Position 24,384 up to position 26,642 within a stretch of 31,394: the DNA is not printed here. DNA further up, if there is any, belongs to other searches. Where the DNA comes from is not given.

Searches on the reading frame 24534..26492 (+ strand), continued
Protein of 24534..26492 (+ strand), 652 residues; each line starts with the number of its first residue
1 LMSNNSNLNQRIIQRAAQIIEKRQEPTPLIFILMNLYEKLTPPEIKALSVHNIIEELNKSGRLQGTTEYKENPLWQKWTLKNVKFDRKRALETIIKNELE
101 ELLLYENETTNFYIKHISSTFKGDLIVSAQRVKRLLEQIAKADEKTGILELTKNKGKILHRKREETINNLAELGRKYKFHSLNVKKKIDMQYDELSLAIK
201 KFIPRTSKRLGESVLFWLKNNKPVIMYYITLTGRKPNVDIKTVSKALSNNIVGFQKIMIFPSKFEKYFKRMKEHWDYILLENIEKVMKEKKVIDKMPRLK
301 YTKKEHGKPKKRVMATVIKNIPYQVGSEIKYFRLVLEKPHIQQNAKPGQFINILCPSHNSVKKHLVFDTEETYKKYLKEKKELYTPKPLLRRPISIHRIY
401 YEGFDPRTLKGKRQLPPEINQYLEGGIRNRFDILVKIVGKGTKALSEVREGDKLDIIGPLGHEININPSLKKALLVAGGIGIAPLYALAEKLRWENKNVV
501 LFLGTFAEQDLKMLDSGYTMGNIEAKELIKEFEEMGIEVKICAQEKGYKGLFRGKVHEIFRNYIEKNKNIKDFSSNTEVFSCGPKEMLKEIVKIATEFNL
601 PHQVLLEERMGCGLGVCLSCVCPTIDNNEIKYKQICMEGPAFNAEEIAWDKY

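Call 74: search_protein_families(library=padloc, proteins=[P0070, L017:2274-3737:+, window:24537-26489:+], max_evalue=0.001)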
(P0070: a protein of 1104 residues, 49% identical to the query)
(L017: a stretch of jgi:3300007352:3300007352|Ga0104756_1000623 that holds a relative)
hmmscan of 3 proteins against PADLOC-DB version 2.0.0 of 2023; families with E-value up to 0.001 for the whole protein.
P0070 (1104 aa): 39 families (the best 25 are shown)
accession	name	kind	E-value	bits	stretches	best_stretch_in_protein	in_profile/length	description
PDLC03367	MTase_II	-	1.3e-30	104.3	2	13-112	13-111/633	Type II methyltransferase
PDLC02541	PglX|PglXI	-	3.5e-30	102.8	2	204-436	381-590/919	PglXI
PDLC03319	MTase_II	-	1.1e-24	85.2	1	19-476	1-429/503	Type II methyltransferase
PDLC03312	MTase_II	-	2e-21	73.5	2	327-441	511-632/1344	Type II methyltransferase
PDLC03346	MTase_II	-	9.2e-18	61.4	1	340-435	605-703/1068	Type II methyltransferase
PDLC03380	MTase_II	-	1.6e-15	55.2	1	17-94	32-108/393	Type II methyltransferase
PDLC03353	MTase_II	-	6.9e-14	50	1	27-73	194-239/260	Type II methyltransferase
PDLC03371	MTase_II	-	1.8e-13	48.6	2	25-74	194-242/260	Type II methyltransferase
PDLC03339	MTase_II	-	9.6e-13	45.6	1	22-84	210-271/399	Type II methyltransferase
PDLC03299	MTase_II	-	8.5e-12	43.2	1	25-88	199-261/296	Type II methyltransferase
PDLC03322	MTase_II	-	8.6e-12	42.6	1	18-124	38-146/446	Type II methyltransferase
PDLC03239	MTase_II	-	2.1e-11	41.2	1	20-107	69-157/442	Type II methyltransferase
PDLC03387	MTase_II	-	1.7e-10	38.5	1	37-74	228-265/289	Type II methyltransferase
PDLC04134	mad2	-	2.7e-10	37.7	1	17-84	266-333/492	mads_2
PDLC03325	MTase_II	-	3.3e-10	37.3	2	42-101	91-150/426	Type II methyltransferase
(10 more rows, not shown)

L017:2274-3737:+ (487 aa): 54 families (the best 25 are shown)
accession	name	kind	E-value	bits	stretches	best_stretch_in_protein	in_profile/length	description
PDLC03367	MTase_II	-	3.9e-35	119.3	1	15-437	12-443/633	Type II methyltransferase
PDLC02541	PglX|PglXI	-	1.5e-33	114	2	116-442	283-594/919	PglXI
PDLC03319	MTase_II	-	4.5e-30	102.9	1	22-427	1-379/503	Type II methyltransferase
PDLC03312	MTase_II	-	1.2e-24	84.2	2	15-102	187-274/1344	Type II methyltransferase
PDLC03346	MTase_II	-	2.4e-19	66.6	2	328-441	592-707/1068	Type II methyltransferase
PDLC03380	MTase_II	-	2.9e-19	67.6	1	20-95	32-107/393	Type II methyltransferase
PDLC03353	MTase_II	-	6.3e-18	63.2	2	30-86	194-250/260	Type II methyltransferase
PDLC03239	MTase_II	-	1.2e-17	61.8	2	22-109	68-157/442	Type II methyltransferase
PDLC03322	MTase_II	-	2.4e-17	60.9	2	20-108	37-128/446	Type II methyltransferase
PDLC03371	MTase_II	-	1.9e-15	55.1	1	28-86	194-252/260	Type II methyltransferase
PDLC03387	MTase_II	-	3.3e-15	54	2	35-83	224-272/289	Type II methyltransferase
PDLC03325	MTase_II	-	4.6e-15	53.3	2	37-105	84-152/426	Type II methyltransferase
PDLC03339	MTase_II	-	3.6e-14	50.3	1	25-87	210-272/399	Type II methyltransferase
PDLC03265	MTase_II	-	9.6e-14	49.5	2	27-83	269-325/333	Type II methyltransferase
PDLC03299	MTase_II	-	2.6e-13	48.1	1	28-91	199-262/296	Type II methyltransferase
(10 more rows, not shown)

window:24537-26489:+ (651 aa): 0 families

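Call 75: search_protein_families(library=ncbifam, proteins=[P0070, window:24537-26489:+, L016:4517-4708:+, L016:4698-5000:+], max_evalue=0.001)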
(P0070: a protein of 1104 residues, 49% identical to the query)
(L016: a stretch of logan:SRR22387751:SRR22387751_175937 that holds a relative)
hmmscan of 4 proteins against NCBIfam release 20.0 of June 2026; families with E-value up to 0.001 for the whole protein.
P0070 (1104 aa): 21 families
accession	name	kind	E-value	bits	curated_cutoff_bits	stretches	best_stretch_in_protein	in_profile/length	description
NF000799.0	PRK00054.1-4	equivalog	3.3e-35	121.4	314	1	877-1099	63-256/258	dihydroorotate dehydrogenase electron transfer subunit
NF000798.0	PRK00054.1-3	equivalog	1.3e-29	103.6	219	1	880-1099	61-242/244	dihydroorotate dehydrogenase electron transfer subunit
NF004862.0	PRK06222.1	subfamily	5.1e-28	98.4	220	1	877-1103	55-252/281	sulfide/dihydroorotate dehydrogenase-like FAD/NAD-binding protein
NF000797.0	PRK00054.1-2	equivalog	4.1e-25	88.6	270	1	879-1099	73-265/267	dihydroorotate dehydrogenase electron transfer subunit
NF000796.0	PRK00054.1-1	equivalog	5e-24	84.9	224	2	972-1099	121-235/254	dihydroorotate dehydrogenase electron transfer subunit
NF009414.0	PRK12778.1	equivalog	1.3e-23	83.2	1103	1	877-1102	55-251/752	bifunctional dihydroorotate dehydrogenase B NAD binding subunit/NADPH-dependent glutamate synthase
NF009415.0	PRK12779.1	equivalog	5.8e-19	67.5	1519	1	860-1104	689-923/944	putative bifunctional glutamate synthase subunit beta/2-polyprenylphenol hydroxylase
NF006220.0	PRK08345.1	subfamily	1.3e-18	67.3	395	1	877-1095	69-283/294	cytochrome-c3 hydrogenase subunit gamma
NF040830.1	sulfhyd_ShyC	equivalog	3.5e-13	49.4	600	1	874-1095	61-277/288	NAD(P)-dependent hydrogenase/sulfhydrogenase 2 subunit gamma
NF040835.1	sulfhyd_HydG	equivalog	6.8e-13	48.5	650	1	877-1095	76-280/292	NADPH-dependent hydrogenase/sulfhydrogenase 1 subunit gamma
NF009413.0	PRK12775.1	equivalog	8.7e-10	37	1895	1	882-1099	60-248/1006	putative trifunctional 2-polyprenylphenol hydroxylase/glutamate synthase subunit beta/ferritin domain-containing protein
NF050803.1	DnaMtaseCcrMCaul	equivalog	5.2e-08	32.2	830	0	25-89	189-252/350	adenine-specific DNA-methyltransferase CcrM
TIGR02911.1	sulfite_red_B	equivalog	7.9e-08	31.7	288.6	1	880-1095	58-252/261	anaerobic sulfite reductase subunit AsrB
NF008572.0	PRK11524.1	equivalog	8e-08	31.7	292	0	24-73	197-245/294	adenine-specific DNA-methyltransferase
NF040810.1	BenC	equivalog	1.4e-07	31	430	1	886-1056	169-323/333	benzoate 1,2-dioxygenase electron transfer component BenC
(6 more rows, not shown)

window:24537-26489:+ (651 aa): 18 families
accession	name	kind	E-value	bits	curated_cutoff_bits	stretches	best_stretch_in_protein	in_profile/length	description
NF000799.0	PRK00054.1-4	equivalog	8.4e-36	123.3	314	1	428-647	65-257/258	dihydroorotate dehydrogenase electron transfer subunit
NF000798.0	PRK00054.1-3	equivalog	4.6e-32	111.6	219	1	428-646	60-242/244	dihydroorotate dehydrogenase electron transfer subunit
NF000796.0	PRK00054.1-1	equivalog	5.4e-28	97.9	224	1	431-646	54-235/254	dihydroorotate dehydrogenase electron transfer subunit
NF004862.0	PRK06222.1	subfamily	5.5e-28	98.3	220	1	429-650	58-252/281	sulfide/dihydroorotate dehydrogenase-like FAD/NAD-binding protein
NF000797.0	PRK00054.1-2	equivalog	5.5e-26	91.4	270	2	431-514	76-160/267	dihydroorotate dehydrogenase electron transfer subunit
NF009414.0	PRK12778.1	equivalog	1.2e-24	86.6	1103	1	429-650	58-252/752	bifunctional dihydroorotate dehydrogenase B NAD binding subunit/NADPH-dependent glutamate synthase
NF006220.0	PRK08345.1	subfamily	8.5e-21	74.4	395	1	428-642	71-283/294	cytochrome-c3 hydrogenase subunit gamma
NF009415.0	PRK12779.1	equivalog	2.1e-17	62.3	1519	1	430-651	708-923/944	putative bifunctional glutamate synthase subunit beta/2-polyprenylphenol hydroxylase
NF040830.1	sulfhyd_ShyC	equivalog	1.7e-15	56.9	600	1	426-643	64-278/288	NAD(P)-dependent hydrogenase/sulfhydrogenase 2 subunit gamma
NF040835.1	sulfhyd_HydG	equivalog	3.9e-14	52.6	650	1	428-643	78-281/292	NADPH-dependent hydrogenase/sulfhydrogenase 1 subunit gamma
TIGR02911.1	sulfite_red_B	equivalog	1e-12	47.8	288.6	1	428-642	57-252/261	anaerobic sulfite reductase subunit AsrB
NF045803.1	MethMoxFADbindMmoC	equivalog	7.7e-11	41.3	500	1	429-608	170-339/343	aromatic/alkene monooxygenase hydroxylase FAD-binding subunit MmoC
NF040810.1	BenC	equivalog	3.9e-09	36.1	430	1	431-604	165-325/333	benzoate 1,2-dioxygenase electron transfer component BenC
NF009413.0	PRK12775.1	equivalog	2.1e-08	32.5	1895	1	431-646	60-248/1006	putative trifunctional 2-polyprenylphenol hydroxylase/glutamate synthase subunit beta/ferritin domain-containing protein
NF004470.0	PRK05802.1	equivalog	3.1e-08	33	313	1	428-631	127-313/330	sulfide/dihydroorotate dehydrogenase-like FAD/NAD-binding protein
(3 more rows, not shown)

L016:4517-4708:+ (63 aa): 0 families

L016:4698-5000:+ (100 aa): 0 families
